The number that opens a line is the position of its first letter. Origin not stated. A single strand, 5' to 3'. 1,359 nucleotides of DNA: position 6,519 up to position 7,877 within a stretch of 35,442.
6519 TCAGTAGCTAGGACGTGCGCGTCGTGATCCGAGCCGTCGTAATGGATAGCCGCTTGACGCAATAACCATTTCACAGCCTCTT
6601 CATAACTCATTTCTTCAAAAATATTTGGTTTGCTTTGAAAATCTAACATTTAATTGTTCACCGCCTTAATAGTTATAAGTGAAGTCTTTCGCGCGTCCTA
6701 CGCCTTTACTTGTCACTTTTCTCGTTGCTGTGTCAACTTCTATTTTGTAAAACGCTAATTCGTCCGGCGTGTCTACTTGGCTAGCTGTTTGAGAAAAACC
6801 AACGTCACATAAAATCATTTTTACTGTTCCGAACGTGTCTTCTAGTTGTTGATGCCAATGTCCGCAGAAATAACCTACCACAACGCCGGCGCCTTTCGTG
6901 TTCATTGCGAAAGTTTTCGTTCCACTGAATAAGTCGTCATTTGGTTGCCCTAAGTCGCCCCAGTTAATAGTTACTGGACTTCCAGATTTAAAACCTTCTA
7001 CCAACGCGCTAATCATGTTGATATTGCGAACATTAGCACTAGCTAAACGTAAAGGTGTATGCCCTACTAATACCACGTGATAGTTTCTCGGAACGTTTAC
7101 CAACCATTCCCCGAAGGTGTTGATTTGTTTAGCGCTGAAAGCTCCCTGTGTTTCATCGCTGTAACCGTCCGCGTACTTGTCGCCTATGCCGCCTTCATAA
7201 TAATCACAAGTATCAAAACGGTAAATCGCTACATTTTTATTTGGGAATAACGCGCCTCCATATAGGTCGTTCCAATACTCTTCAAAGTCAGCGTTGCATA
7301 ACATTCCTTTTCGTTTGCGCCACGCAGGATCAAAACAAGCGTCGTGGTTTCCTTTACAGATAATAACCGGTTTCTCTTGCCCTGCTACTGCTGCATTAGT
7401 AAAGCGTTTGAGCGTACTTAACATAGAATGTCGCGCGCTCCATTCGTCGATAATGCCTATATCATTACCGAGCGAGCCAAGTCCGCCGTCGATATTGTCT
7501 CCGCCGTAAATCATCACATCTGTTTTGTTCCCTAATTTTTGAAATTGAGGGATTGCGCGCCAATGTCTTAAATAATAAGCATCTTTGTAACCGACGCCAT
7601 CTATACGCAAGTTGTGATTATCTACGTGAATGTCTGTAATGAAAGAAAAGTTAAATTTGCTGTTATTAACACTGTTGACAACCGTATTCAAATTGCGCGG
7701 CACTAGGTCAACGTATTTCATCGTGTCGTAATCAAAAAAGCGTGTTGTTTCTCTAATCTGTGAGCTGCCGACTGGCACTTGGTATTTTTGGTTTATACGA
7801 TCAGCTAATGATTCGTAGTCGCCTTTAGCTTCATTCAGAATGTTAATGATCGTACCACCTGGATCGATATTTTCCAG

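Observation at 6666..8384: Tail protein carrying a complete calcineurin-type metallophosphoesterase motif set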

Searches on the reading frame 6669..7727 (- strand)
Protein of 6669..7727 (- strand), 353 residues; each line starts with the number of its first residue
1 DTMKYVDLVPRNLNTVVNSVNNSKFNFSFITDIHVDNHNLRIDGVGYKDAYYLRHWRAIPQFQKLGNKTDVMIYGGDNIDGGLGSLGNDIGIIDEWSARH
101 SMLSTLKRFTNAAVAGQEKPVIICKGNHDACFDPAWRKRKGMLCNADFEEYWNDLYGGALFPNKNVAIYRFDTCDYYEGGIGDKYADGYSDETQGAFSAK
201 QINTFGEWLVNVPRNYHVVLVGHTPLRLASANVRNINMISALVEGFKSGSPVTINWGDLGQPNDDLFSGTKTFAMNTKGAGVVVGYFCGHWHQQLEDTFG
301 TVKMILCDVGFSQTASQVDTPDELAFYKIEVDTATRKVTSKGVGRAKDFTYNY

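Call 17: find_homologous_proteins(query=window:6669-7727:-, max_evalue=0.001)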
Query seq(353 aa) (353 aa): 50 proteins with E <= 0.001 among 2629 candidates.
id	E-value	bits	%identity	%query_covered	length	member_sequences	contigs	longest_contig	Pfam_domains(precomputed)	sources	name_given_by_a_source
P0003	4.8e-231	784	94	100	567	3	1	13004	PF10651.16,PF00149.34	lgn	-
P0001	1.9e-229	779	93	100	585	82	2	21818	PF10651.16,PF00149.34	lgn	-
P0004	2.2e-225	766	91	100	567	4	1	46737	PF10651.16,PF00149.34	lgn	-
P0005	5.7e-225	764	92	100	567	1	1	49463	PF10651.16,PF00149.34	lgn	-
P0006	1.2e-223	760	91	100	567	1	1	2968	PF10651.16,PF00149.34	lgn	-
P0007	2.3e-223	759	91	100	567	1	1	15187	PF10651.16,PF00149.34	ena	-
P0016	4.1e-221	751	90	100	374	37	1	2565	PF00149.34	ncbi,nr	ncbi:TPA: hypothetical protein IX614_002855, partial [Enterococcus faecium]|nr:hypothetical protein 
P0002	1.4e-218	743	90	100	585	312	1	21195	PF10651.16,PF00149.34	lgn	-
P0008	4.7e-218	741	89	100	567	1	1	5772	PF10651.16,PF00149.34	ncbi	-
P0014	1.6e-217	740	89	100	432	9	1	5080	PF00149.34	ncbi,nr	ncbi:TPA: hypothetical protein J0U84_002749, partial [Enterococcus faecium]|nr:hypothetical protein 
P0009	2.7e-216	736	88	100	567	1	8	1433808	PF10651.16,PF00149.34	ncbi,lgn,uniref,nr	ncbi:TPA: BppU family phage baseplate upper protein [Enterococcus faecium]|uniref:phage baseplate up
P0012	3.6e-216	735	88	100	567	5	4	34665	PF10651.16,PF00149.34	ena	-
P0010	2.7e-215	732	88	100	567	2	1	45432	PF10651.16,PF00149.34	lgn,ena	-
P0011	3.2e-215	732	88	100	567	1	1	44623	PF10651.16,PF00149.34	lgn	-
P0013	5.8e-213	725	87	100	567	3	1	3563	PF10651.16,PF00149.34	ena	-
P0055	9.5e-65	237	37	100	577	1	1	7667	PF10651.16,PF00149.34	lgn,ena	-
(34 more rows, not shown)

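Call 28: search_protein_representatives(protein=window:6669-7697:-)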
Query: 343 residues. Proteins with E-value up to 0.001 (for the whole library): 98; up to 1e-10: 20; up to 1e-30: 4. The best 98 are listed.
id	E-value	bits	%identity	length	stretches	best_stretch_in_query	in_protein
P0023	8.0e-71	255.3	43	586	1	1-343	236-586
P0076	3.5e-64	233.4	39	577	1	2-342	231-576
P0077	8.8e-36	140.0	34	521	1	1-340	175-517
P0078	4.1e-35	137.8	32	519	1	1-340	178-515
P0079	6.4e-29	117.5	32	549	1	1-343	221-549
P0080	7.7e-19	84.3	30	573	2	145-343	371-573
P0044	7.9e-19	84.3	31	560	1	3-343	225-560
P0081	2.1e-16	76.3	29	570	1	3-343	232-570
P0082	4.1e-16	75.3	32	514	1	4-343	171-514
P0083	2.4e-13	66.2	31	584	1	7-338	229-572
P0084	4.5e-13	65.3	30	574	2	148-343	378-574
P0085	1.5e-12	63.6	31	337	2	144-341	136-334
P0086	1.7e-12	63.5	27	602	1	15-343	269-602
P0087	3.5e-12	62.4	33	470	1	2-343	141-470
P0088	4.1e-12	62.2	28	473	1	6-343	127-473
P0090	1.2e-11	60.6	24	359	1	11-343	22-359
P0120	3.7e-08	49.1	33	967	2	186-302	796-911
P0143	5.3e-06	42.1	25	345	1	52-343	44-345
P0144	5.9e-06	41.9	26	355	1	8-341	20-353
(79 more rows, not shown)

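Call 72: find_encoding_contigs(protein=P0086, flank=5000, max_places=2)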
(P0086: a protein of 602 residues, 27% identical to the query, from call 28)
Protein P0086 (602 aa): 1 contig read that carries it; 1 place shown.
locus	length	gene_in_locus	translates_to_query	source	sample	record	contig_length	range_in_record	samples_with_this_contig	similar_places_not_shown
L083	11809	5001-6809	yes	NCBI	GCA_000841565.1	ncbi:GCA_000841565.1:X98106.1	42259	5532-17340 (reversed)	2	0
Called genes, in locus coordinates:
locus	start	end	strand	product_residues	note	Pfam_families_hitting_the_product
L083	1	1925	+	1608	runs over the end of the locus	PF20155:TMP_3, PF01551:Peptidase_M23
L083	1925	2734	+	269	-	PF05709:Sipho_tail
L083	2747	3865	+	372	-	PF18994:Prophage_tailD1 (weak), PF26674:Prophage_tail_N2 (faint), PF06605:Prophage_tail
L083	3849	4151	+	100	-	-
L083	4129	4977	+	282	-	-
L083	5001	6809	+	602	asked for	PF10651:BppU_N, PF00149:Metallophos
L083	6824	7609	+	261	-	-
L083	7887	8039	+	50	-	PF09693:Phage_XkdX (weak)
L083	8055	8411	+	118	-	-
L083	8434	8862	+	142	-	-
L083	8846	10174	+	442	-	PF01183:Glyco_hydro_25, PF08460:SH3_5 (faint), PF01476:LysM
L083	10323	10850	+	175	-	-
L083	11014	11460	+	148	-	-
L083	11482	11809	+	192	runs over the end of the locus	-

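Call 74: find_encoding_contigs(protein=P0120, flank=5000, max_places=1)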
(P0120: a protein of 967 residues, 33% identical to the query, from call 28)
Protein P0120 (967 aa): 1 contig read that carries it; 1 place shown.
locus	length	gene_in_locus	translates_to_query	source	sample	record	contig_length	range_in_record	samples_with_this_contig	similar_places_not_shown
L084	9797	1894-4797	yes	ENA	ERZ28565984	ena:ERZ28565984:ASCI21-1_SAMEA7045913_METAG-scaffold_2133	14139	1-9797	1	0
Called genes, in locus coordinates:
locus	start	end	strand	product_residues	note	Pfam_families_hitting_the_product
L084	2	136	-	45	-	?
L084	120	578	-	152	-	-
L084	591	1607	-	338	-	PF13102:Phage_int_SAM_5, PF00589:Phage_integrase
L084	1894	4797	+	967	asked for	PF00149:Metallophos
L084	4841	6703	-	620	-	-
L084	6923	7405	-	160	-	-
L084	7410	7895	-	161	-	-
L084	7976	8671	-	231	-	-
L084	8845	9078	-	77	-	-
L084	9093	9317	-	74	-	-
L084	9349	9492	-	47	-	-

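Call 75: find_encoding_contigs(protein=P0090, flank=5000, max_places=1)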
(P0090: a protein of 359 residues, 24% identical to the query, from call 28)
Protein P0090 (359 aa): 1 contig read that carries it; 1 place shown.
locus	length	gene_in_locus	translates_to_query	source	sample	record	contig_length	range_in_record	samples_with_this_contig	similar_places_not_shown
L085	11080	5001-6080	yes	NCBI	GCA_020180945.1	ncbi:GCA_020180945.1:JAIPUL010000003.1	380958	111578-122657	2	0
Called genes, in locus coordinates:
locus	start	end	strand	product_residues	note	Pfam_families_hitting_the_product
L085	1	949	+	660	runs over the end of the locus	PF16334:DUF4964, PF17168:DUF5127, PF16335:GtaA_6_Hairpin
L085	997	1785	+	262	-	PF03372:Exo_endo_phos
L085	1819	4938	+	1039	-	PF22907:Ams1-like_1st (weak), PF01074:Glyco_hydro_38N, PF09261:Alpha-mann_mid, PF07748:Glyco_hydro_38C, PF17677:Glyco_hydro38C2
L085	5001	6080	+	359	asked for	PF00149:Metallophos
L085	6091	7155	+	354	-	PF03663:Glyco_hydro_76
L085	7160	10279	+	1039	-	PF01074:Glyco_hydro_38N, PF09261:Alpha-mann_mid, PF07748:Glyco_hydro_38C, PF17677:Glyco_hydro38C2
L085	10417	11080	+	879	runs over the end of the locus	PF08531:Bac_rhamnosid_N, PF05592:Bac_rhamnosid, PF17389:Bac_rhamnosid6H, PF17390:Bac_rhamnosid_C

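Call 76: find_encoding_contigs(protein=P0144, flank=5000, max_places=1)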
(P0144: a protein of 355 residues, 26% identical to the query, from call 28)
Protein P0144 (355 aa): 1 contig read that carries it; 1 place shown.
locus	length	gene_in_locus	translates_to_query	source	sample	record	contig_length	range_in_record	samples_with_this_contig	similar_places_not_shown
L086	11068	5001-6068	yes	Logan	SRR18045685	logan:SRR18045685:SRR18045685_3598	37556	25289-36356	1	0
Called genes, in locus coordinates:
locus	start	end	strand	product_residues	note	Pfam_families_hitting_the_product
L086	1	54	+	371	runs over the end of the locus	PF04055:Radical_SAM, PF13353:Fer4_12 (weak), PF13186:SPASM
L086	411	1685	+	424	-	PF01547:SBP_bac_1, PF13416:SBP_bac_8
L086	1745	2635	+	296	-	PF00528:BPD_transp_1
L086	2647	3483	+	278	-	PF00528:BPD_transp_1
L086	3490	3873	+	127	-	-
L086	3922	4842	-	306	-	PF01022:HTH_5, PF01047:MarR (faint), PF12802:MarR_2 (weak), PF12840:HTH_20 (weak)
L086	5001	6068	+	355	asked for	PF00149:Metallophos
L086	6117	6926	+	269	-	PF00702:Hydrolase (faint), PF08282:Hydrolase_3, PF12710:HAD (faint), PF05116:S6PP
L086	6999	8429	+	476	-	PF00884:Sulfatase, PF01663:Phosphodiest, PF16347:SGSH_C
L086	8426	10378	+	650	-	PF16334:DUF4964, PF17168:DUF5127, PF16335:GtaA_6_Hairpin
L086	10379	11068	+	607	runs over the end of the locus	PF02837:Glyco_hydro_2_N, PF22666:Glyco_hydro_2_N2, PF00703:Glyco_hydro_2, PF02836:Glyco_hydro_2_C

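Call 77: find_encoding_contigs(protein=P0143, flank=5000, max_places=1)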
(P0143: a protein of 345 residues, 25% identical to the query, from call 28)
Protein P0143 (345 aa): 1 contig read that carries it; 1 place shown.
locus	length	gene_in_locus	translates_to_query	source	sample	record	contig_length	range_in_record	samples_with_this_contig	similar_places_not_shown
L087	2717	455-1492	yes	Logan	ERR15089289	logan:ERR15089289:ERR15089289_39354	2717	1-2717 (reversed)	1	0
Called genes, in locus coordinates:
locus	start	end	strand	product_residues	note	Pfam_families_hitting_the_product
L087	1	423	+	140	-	?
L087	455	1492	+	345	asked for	PF00149:Metallophos (weak)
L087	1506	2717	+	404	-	?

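Call 78: find_encoding_contigs(protein=P0088, flank=5000, max_places=1)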
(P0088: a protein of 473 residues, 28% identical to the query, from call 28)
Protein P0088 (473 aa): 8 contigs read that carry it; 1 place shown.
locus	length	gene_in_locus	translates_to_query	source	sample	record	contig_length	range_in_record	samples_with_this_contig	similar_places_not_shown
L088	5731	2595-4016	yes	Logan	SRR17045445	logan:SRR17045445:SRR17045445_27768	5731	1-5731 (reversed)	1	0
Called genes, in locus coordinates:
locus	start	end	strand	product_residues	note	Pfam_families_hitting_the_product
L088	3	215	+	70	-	?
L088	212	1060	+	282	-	PF05709:Sipho_tail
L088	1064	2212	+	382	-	PF26674:Prophage_tail_N2, PF06605:Prophage_tail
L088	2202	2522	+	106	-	-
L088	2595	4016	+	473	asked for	PF00149:Metallophos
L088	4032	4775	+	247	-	-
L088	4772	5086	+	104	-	PF11192:DUF2977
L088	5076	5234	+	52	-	PF09693:Phage_XkdX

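Call 83: search_dna_similar(query=window:6669-7697:-, collection=phages, mode=protein, max_rows=60, rows=spread, max_evalue=0.001)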
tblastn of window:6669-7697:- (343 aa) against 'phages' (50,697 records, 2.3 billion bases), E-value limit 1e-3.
Records with a match: 59; places in all: 59; records where one place covers at least 80% of the query: 57.
Best place of each record, by identity: <60% 59.
By first word of the organism name: Enterococcus 48; Lactobacillus 7; Latilactobacillus 2; Acinetobacter 1; Bacteriophage 1.
By host as written in the record: Enterococcus faecalis strain Sorialis 7; Enterococcus faecium ATCC 19434 7; Enterococcus faecalis strain AH7 6; Enterococcus faecium 6; - 4; Enterococcus faecalis strain AH6 4; Lactobacillus plantarum 3; Enterococcus faecalis 2003 2; and 14 more.
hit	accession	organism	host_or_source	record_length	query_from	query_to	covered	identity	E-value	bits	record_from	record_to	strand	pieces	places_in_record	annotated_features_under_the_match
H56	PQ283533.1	Enterococcus phage vB_ElaS_B1578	Enterococcus sp. VKM B-1578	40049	20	341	94%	36.9%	1e-55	201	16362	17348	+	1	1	upper tail fiber protein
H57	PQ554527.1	Acinetobacter phage D2SVT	Acinetobacter baumannii AB5075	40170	20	341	94%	36.9%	1e-55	201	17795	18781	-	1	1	hypothetical protein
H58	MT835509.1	Bacteriophage sp.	human fecal samples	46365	20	343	94%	35.4%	5e-55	199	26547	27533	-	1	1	record has no annotation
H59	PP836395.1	Enterococcus phage vB_EFS_EFP6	Enterococcus faecalis EF6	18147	20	343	94%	31.7%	3e-31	130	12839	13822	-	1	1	minor capsid protein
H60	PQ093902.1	Enterococcus phage A149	Enterococcus faecalis V583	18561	20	343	94%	30.7%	3e-27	118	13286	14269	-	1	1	hypothetical protein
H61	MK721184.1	Enterococcus phage vB_EfaP_Ef7.3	Enterococcus faecalis strain AH7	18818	20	343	94%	30.7%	3e-27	118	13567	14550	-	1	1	hypothetical protein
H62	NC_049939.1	Enterococcus phage vB_EfaP_Ef7.3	Enterococcus faecalis strain AH7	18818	20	343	94%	30.7%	3e-27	118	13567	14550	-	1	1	hypothetical protein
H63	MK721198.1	Enterococcus phage vB_EfaP_Ef7.4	Enterococcus faecalis strain AH7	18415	20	343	94%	30.7%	3e-27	118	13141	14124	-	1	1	hypothetical protein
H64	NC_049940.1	Enterococcus phage vB_EfaP_Ef7.4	Enterococcus faecalis strain AH7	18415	20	343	94%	30.7%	3e-27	118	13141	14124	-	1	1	hypothetical protein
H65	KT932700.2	Enterococcus phage vB_EfaP_IME195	Enterococcus faecalis 2003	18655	20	343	94%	30.6%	2e-26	115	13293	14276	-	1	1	minor capsid protein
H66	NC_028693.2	Enterococcus phage vB_EfaP_IME195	Enterococcus faecalis 2003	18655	20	343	94%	30.6%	2e-26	115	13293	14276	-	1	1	minor capsid protein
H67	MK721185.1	Enterococcus phage vB_EfaP_Efmus3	Enterococcus faecalis strain Sorialis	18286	20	343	94%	30.4%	2e-27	119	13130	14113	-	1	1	hypothetical protein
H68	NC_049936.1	Enterococcus phage vB_EfaP_Efmus3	Enterococcus faecalis strain Sorialis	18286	20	343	94%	30.4%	2e-27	119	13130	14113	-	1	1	hypothetical protein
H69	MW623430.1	Enterococcus phage MDA1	Enterococcus faecium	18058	20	339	93%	29.9%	2e-32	133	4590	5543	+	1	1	minor capsid protein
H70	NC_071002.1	Enterococcus phage MDA1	Enterococcus faecium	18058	20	339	93%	29.9%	2e-32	133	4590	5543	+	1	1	minor capsid protein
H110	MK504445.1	Lactobacillus phage ATCCB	Lactobacillus brevis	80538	20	343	94%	23.0%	8e-6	54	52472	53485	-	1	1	minor structural protein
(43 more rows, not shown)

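Call 88: get_annotated_region(hit=H110, flank=6000)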
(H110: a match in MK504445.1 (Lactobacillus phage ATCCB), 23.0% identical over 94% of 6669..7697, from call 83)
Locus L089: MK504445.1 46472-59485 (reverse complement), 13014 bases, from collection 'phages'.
description: Lactobacillus phage ATCCB, complete genome.
organism: Lactobacillus phage ATCCB (NCBI taxid 2510944)
taxonomy: Viruses; Duplodnaviria; Heunggongvirae; Uroviricota; Caudoviricetes; Tybeckvirinae
host: Lactobacillus brevis; source: irish wastewater; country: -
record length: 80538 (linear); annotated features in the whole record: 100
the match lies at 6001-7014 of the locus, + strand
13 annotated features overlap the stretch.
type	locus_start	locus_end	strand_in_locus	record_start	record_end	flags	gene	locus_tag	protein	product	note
CDS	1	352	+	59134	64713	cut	-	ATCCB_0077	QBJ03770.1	tape measure protein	-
CDS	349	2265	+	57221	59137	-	-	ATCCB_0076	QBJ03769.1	distal tail protein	-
CDS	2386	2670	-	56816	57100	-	-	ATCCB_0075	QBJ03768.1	hypothetical protein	-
CDS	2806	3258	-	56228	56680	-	-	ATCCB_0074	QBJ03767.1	hypothetical protein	-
CDS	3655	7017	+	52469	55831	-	-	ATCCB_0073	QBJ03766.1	minor structural protein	-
CDS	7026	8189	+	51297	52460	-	-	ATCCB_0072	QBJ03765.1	tail fiber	-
CDS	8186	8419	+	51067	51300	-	-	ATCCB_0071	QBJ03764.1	hypothetical protein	-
CDS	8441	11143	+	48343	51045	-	-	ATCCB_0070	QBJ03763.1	BppU-like baseplate protein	-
CDS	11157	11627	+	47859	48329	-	-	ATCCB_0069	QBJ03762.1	attachment protein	-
CDS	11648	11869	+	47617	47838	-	-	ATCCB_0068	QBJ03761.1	hypothetical protein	-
CDS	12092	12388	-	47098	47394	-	-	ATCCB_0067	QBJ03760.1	hypothetical protein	-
CDS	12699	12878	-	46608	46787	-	-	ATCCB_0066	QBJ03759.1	hypothetical protein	-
CDS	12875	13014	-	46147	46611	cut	-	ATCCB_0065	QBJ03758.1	sugar ABC transporter substrate-binding protein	-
